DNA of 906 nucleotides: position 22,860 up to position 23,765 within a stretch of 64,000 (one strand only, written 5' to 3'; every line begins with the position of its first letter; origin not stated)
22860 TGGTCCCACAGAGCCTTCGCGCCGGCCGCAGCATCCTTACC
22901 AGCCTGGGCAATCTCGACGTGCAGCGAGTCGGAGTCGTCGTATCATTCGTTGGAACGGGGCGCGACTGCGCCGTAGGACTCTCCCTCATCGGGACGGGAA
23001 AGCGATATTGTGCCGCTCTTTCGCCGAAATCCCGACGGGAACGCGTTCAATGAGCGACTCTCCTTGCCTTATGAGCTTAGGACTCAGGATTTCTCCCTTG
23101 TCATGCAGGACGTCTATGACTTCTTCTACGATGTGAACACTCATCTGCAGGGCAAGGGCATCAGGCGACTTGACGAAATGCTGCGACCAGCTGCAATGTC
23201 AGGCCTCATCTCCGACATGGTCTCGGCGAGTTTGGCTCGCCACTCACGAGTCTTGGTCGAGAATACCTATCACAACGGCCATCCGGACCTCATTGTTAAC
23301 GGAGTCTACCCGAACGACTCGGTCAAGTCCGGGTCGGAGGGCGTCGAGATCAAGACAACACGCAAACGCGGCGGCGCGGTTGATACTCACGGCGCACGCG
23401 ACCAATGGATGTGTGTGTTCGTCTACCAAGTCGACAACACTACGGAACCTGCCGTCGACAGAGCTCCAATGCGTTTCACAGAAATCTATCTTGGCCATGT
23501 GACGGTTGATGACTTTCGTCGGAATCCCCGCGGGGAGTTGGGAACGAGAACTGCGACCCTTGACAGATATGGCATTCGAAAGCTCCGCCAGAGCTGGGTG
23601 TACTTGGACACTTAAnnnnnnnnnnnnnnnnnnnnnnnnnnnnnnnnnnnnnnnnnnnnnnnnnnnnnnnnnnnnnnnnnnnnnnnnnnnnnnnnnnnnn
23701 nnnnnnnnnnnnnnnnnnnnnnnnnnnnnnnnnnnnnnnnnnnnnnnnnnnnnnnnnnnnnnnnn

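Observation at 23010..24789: Low-GC Type II R-M pair: PD-ExK endonuclease convergent with, and overlapping, a beta-class MTase carrying an N-terminal extension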

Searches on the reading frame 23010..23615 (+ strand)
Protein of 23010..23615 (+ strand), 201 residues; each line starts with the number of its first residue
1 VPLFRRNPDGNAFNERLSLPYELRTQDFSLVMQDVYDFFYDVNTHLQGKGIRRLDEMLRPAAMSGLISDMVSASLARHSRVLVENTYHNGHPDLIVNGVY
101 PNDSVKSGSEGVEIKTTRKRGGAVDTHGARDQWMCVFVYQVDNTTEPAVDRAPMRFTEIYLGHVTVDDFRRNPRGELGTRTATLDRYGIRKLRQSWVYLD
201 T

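Call 3: search_protein_families(library=pfam, proteins=[window:23010-23615:+], max_evalue=0.01)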
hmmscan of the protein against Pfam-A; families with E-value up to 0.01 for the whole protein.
window:23010-23615:+ (201 aa): 0 families

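Call 4: search_protein_families(library=ncbifam, proteins=[window:23010-23615:+], max_evalue=0.01)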
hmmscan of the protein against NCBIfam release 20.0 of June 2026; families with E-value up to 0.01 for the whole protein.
window:23010-23615:+ (201 aa): 0 families

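Call 5: find_homologous_proteins(query=window:23010-23615:+)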
Query window:23010-23615:+ (201 aa): 8000 proteins with E <= 0.001 among 8000 candidates; the best 120 are listed.
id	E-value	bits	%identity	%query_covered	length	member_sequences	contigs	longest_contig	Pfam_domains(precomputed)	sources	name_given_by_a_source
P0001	4.0e-116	404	86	100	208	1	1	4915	-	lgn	-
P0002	3.5e-115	401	85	100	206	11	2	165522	-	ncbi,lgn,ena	-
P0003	1.2e-114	399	84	100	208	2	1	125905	-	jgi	jgi:hypothetical protein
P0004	1.7e-114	399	85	100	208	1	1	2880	-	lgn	-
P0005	2.4e-114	398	85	100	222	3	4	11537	-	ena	-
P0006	1.0e-113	396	84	100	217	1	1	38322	-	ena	-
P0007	6.6e-113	393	83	100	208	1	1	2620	-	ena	-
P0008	1.3e-110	386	100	85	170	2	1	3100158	-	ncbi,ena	-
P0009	8.0e-110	383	82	100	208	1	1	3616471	-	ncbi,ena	-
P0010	9.8e-109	380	81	100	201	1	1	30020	-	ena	-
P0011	1.3e-108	379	81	100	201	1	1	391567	-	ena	-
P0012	2.5e-108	378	81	100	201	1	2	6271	-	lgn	-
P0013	2.9e-108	378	79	100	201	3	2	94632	-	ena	-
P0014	3.2e-108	378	82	100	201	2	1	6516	-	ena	-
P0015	9.0e-108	377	81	100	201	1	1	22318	-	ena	-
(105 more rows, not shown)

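Call 6: search_solved_structures(query=window:23010-23615:+, max_evalue=10, show_alignments=2)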
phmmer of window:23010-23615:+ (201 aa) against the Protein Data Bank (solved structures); distinct sequences matched with E-value up to 10: 0.

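Call 7: search_protein_families(library=padloc, proteins=[window:23010-23615:+], max_evalue=0.1)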
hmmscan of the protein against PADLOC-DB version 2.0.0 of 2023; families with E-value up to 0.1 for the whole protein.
window:23010-23615:+ (201 aa): 1 family
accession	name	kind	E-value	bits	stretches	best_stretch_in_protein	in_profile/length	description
PDLC03564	REase_II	-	0.0034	14.7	1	59-97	55-94/267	Type II restriction enzyme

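Call 8: search_protein_families(library=phrogs, proteins=[window:23010-23615:+], max_evalue=0.1)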
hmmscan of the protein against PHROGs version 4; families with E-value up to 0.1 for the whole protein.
window:23010-23615:+ (201 aa): 0 families

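Call 18: search_dna_similar(query=window:23010-23615:+, collection=plasmids, mode=protein, max_rows=20)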
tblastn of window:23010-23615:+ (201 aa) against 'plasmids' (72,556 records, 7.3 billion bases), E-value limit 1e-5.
Records with a match: 21; places in all: 23; records where one place covers at least 80% of the query: 19.
Best place of each record, by identity: 60-80% 18; <60% 3.
By first word of the organism name: Klebsiella 9; Gordonia 3; Rhizobium 2; Ralstonia 1; Raoultella 1; Citrobacter 1; Pseudomonas 1; Iamia 1; Mycobacterium 1; Acidiphilium 1.
By predicted mobility (MOB-suite, as given by PLSDB): mobilizable 17; non-mobilizable 3; conjugative 1.
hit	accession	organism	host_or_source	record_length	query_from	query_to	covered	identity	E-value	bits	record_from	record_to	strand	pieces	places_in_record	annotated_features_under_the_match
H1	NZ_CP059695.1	Gordonia rubripertincta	Cell culture,soil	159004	9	200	96%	71.4%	2e-87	287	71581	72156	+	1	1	hypothetical protein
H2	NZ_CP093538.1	Ralstonia pseudosolanacearum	cell culture,pepper stem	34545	9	198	95%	70.0%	1e-86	285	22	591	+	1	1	hypothetical protein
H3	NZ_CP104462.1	Raoultella ornithinolytica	whole organism,wastewater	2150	12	200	94%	68.8%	1e-89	283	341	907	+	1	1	hypothetical protein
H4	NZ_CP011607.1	Citrobacter freundii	Homo sapiens,Urine/Genitourinary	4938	12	200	94%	68.8%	6e-86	283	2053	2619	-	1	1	hypothetical protein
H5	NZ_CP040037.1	Klebsiella pneumoniae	Homo sapiens,urine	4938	12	200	94%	68.8%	6e-86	283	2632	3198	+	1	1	hypothetical protein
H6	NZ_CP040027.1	Klebsiella pneumoniae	Homo sapiens,blood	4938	12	200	94%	68.8%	6e-86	283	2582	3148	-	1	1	hypothetical protein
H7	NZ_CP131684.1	Klebsiella pneumoniae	Homo sapiens,culture,Abs/pus/wd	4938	12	200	94%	68.8%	6e-86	283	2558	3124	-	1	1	hypothetical protein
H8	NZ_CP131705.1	Klebsiella pneumoniae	Homo sapiens,culture,urine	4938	12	200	94%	68.8%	6e-86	283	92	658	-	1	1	hypothetical protein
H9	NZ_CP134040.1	Klebsiella pneumoniae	Homo sapiens,blood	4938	12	200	94%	68.8%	6e-86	283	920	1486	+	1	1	hypothetical protein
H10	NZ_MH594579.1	Pseudomonas aeruginosa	Homo sapiens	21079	12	200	94%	68.8%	7e-86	283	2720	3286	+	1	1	hypothetical protein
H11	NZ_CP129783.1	Klebsiella pneumoniae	Homo sapiens,whole organism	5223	12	200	94%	68.6%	1e-70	291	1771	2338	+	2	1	hypothetical protein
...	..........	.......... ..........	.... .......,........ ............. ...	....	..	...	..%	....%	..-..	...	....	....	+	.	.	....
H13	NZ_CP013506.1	Rhizobium sp. N1341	Phaseolus vulgaris,Whole ...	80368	5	198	97%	65.1%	1e-78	262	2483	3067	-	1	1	hypothetical protein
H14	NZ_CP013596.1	Rhizobium sp. N741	Phaseolus vulgaris,Whole ...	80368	5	198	97%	65.1%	1e-78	262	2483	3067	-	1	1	hypothetical protein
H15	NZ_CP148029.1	Gordonia hongkongensis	cell culture,Styx glacier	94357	11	201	95%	66.1%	2e-79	264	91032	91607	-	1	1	hypothetical protein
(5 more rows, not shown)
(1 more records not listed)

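Call 19: search_protein_representatives(protein=window:23010-23615:+)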
Query: 201 residues. Proteins with E-value up to 0.001 (for the whole library): 682; up to 1e-10: 420; up to 1e-30: 86. The best 150 are listed.
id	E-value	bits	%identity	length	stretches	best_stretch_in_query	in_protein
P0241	1.1e-84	299.6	69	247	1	11-199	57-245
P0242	3.9e-72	258.7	61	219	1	12-200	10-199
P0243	2.4e-70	252.9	68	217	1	1-170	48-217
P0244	9.1e-68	244.4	58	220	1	1-200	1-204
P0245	1.1e-61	224.5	70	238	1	37-179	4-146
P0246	2.3e-60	220.3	52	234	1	11-200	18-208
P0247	3.8e-59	216.3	67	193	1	9-154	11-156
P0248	1.9e-58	214.0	69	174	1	3-141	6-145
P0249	1.9e-58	214.0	66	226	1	3-149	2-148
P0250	2.2e-58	213.8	75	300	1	70-199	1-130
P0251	2.7e-57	210.2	68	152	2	87-198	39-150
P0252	7.7e-56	205.5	49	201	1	3-200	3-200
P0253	9.1e-55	202.0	72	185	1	1-123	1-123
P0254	1.9e-54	200.9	66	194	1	27-160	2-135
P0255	3.2e-54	200.2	66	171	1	51-180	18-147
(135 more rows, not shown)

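Call 20: get_annotated_region(hit=H4, flank=5000)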
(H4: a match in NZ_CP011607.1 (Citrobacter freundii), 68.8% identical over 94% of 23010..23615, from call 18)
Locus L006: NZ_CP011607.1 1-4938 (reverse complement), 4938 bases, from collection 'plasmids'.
description: Citrobacter freundii strain CAV1321 plasmid pCAV1321-4938, complete sequence
organism: Citrobacter freundii (NCBI taxid 546)
taxonomy: Bacteria; Pseudomonadota; Gammaproteobacteria; Enterobacterales; Enterobacteriaceae; Citrobacter; Citrobacter freundii
host: -; source: Homo sapiens,Urine/Genitourinary; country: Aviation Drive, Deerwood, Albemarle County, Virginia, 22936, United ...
typing (MOB-suite, as given by PLSDB): mobilizable; replicon ColRNAI_rep_cluster_1987; relaxase MOBP
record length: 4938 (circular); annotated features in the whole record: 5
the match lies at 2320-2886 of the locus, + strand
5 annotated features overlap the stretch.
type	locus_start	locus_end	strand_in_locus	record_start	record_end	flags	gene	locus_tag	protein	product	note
CDS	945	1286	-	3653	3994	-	-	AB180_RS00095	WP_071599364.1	MobC family plasmid mobilization relaxosome protein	-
CDS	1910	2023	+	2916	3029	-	-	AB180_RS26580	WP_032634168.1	hypothetical protein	-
CDS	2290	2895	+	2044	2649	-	-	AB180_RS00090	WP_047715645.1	hypothetical protein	-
CDS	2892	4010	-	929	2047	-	-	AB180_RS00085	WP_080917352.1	DNA methyltransferase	GO:0006306 - DNA methylation [Evidence IEA]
CDS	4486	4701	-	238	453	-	-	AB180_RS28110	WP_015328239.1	MbeD family mobilization/exclusion protein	-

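Call 21: get_annotated_region(hit=H1, flank=5000)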
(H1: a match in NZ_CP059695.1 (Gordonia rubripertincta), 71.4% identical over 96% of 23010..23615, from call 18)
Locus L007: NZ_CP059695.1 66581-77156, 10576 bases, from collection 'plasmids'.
description: Gordonia rubripertincta strain SD5 plasmid pGRS1, complete sequence
organism: Gordonia rubripertincta (NCBI taxid 36822)
taxonomy: Bacteria; Actinomycetota; Actinomycetes; Mycobacteriales; Gordoniaceae; Gordonia; Gordonia rubripertincta
host: -; source: Cell culture,soil; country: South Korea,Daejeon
typing (MOB-suite, as given by PLSDB): mobilizable; relaxase MOBF
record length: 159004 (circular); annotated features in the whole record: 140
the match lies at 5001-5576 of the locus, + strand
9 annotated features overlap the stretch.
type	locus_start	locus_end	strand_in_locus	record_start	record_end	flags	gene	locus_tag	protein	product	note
CDS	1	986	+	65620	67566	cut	-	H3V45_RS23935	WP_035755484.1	cation-translocating P-type ATPase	-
CDS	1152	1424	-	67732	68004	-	-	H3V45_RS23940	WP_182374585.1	redoxin NrdH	-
CDS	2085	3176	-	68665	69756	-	-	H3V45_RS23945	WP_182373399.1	IS630 family transposase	-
CDS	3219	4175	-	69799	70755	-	-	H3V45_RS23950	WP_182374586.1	DUF4192 domain-containing protein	-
CDS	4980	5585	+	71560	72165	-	-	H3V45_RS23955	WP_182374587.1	hypothetical protein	-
CDS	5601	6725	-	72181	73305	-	-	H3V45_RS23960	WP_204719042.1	DNA methyltransferase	GO:0006306 - DNA methylation [Evidence IEA]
CDS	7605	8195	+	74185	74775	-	-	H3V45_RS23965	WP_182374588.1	hypothetical protein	-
CDS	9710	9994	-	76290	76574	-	-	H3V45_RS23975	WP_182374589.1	hypothetical protein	-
CDS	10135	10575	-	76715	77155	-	-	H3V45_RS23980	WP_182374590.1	hypothetical protein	-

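Call 29: find_related_loci(query=window:23010-23615:+, collection=genome_contigs, flank=4000)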
Query window:23010-23615:+ (201 aa) in genome_contigs; peptide patterns used: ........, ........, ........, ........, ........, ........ (x = any residue, [..] = any of these).
578 stretches matched a pattern; 497 encode a relative of the query (tblastn E <= 1e-3); the best 80 are kept; 80 distinct loci.
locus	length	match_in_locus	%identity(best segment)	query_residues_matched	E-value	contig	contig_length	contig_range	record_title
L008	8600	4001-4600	85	1-200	2e-119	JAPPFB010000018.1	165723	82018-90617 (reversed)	MAG: Chloroflexota bacterium isolate RHO1_bin_20 NODE_170_length_165723_cov_31.353387, whole genome shotgun sequence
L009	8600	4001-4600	83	1-200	9e-118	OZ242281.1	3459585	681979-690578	MAG: Dehalococcoidia bacterium isolate 5b41c312-3693-4c79-a24d-842b6111755b genome assembly, chromosome: 1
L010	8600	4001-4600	82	1-200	2e-115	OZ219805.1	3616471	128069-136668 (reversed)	MAG: Dehalococcoidia bacterium isolate c58c6e01-4a6e-4794-97be-e35f15c585e3 genome assembly, chromosome: 3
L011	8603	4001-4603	78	1-201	2e-109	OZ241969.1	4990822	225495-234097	MAG: Candidatus Poriferihabitaceae bacterium isolate d30718d0-db98-4e6b-9c52-98a42f8724a6 genome assembly, chromosome: 1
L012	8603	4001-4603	76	1-201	5e-109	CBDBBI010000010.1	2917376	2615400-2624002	MAG: bacterium isolate 141a6a79-0b26-4072-a46e-b7d0e99fc3f6 genome assembly, contig: contig_10, whole genome shotgun seq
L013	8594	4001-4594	76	1-198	5e-105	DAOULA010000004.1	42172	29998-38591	MAG TPA_asm: Dehalococcoidia bacterium isolate S8_375 8217, whole genome shotgun sequence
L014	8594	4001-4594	76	1-198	1e-104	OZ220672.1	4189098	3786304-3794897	MAG: Dehalococcoidia bacterium isolate 155f1a69-6e9e-45b9-9f90-cb8b40f06a4f genome assembly, chromosome: 1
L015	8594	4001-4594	75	1-198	2e-104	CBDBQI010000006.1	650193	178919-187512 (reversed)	MAG: Dehalococcoidia bacterium isolate aa297ee3-c136-429f-8284-2fbc07899539 genome assembly, contig: contig_6, whole gen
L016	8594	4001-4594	73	1-198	8e-104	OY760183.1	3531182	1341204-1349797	MAG: Chloroflexota bacterium isolate 1e5240b1-722b-4dd6-bc08-6f4f73fd4587 genome assembly, chromosome: 1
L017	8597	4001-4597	72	1-199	2e-101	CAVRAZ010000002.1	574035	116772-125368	MAG: uncultured Gammaproteobacteria bacterium isolate MFD04944.bin.2.29 genome assembly, contig: contig_18023, whole gen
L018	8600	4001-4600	73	1-200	1e-101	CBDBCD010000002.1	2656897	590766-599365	MAG: Dehalococcoidia bacterium isolate 18480985-e817-4171-aff3-d89334621982 genome assembly, contig: contig_2, whole gen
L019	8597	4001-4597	73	1-199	2e-101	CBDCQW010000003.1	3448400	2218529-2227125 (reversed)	MAG: Dehalococcoidia bacterium isolate 156317b5-1015-4f7b-970c-a7c120c590d5 genome assembly, contig: contig_3, whole gen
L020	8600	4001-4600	73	1-200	3e-101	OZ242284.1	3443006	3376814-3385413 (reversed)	MAG: Dehalococcoidia bacterium isolate 33b6bc49-da4e-4245-9c13-a272f439a3dc genome assembly, chromosome: 1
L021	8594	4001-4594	73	1-198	4e-101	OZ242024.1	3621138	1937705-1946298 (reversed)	MAG: Dehalococcoidia bacterium isolate d43f8009-68d3-414f-887a-1f958e937587 genome assembly, chromosome: 1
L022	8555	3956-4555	74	1-200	1e-100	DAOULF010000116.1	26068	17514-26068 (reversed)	MAG TPA_asm: Dehalococcoidia bacterium isolate S8_384 205749, whole genome shotgun sequence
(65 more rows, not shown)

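Call 32: predict_structure(alignment_id=A2)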
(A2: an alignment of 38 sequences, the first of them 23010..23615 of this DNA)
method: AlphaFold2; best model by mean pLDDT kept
length: 201 residues; sequences in the alignment: 38
mean_pLDDT: 93.0   pTM: 0.89
mean pLDDT of the five models: 93.0, 92.8, 92.3, 92.2, 91.8
residues with pLDDT >= 90: 168; 70-90: 25; 50-70: 6; < 50: 2
segments of 3 or more residues with pLDDT < 50: none
pLDDT, mean of each block of 10 residues (from residue 1): 87 96 98 98 94 92 96 98 96 97 96 96 88 97 90 96 94 63 91 96 78
secondary structure, 60 per line:
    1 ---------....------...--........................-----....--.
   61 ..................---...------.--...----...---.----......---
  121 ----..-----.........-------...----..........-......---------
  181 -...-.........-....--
elements in order: H25-48 H54-57 H60-78 E82-84 E94-96 E112-117 E132-140 E155-164 E169-171 E182-184 H186-194 E196-199
